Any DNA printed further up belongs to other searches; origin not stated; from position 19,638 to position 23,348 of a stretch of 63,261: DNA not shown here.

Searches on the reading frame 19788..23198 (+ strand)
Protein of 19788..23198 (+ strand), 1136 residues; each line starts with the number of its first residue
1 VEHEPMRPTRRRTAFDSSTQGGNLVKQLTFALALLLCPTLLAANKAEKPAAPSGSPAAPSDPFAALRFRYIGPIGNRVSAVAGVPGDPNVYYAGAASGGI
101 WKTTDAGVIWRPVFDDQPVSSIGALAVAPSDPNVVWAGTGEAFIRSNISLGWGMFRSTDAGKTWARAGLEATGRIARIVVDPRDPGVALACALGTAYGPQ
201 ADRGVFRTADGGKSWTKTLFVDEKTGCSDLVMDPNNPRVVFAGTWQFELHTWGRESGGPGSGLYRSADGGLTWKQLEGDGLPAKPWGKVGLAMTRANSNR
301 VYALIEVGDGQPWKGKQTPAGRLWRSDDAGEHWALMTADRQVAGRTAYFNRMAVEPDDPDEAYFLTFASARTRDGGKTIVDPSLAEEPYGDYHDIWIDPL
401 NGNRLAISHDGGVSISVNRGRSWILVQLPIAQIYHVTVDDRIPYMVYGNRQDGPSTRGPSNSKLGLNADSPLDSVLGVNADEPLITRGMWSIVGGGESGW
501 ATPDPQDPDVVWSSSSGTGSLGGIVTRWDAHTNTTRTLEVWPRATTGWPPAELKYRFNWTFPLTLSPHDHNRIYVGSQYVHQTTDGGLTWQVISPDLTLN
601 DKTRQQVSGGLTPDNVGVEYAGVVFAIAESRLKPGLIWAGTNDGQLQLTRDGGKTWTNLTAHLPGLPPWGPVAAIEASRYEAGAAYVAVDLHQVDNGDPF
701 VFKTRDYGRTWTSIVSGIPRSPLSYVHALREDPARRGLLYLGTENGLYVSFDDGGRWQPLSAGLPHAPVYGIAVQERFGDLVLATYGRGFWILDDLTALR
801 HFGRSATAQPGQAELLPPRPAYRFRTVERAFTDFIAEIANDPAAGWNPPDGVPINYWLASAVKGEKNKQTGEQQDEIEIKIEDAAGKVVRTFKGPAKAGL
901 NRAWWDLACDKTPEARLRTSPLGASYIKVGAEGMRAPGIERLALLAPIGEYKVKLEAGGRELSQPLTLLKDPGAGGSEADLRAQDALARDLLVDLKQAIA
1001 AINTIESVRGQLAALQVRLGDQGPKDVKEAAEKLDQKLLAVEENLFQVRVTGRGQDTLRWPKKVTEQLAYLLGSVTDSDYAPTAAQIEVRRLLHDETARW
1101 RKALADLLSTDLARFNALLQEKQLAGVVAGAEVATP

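Call 21: search_protein_families(library=pfam, proteins=[window:19788-23198:+], max_evalue=0.001)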
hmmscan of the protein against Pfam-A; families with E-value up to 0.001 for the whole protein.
window:19788-23198:+ (1136 aa): 2 families
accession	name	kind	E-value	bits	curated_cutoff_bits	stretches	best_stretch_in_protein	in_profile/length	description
PF15902.12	Sortilin-Vps10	-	3.2e-21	76.1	33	1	154-277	3-113/446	Sortilin, neurotensin receptor 3,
PF02012.26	BNR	-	1.5e-11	42.9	27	0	155-165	1-11/12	BNR/Asp-box repeat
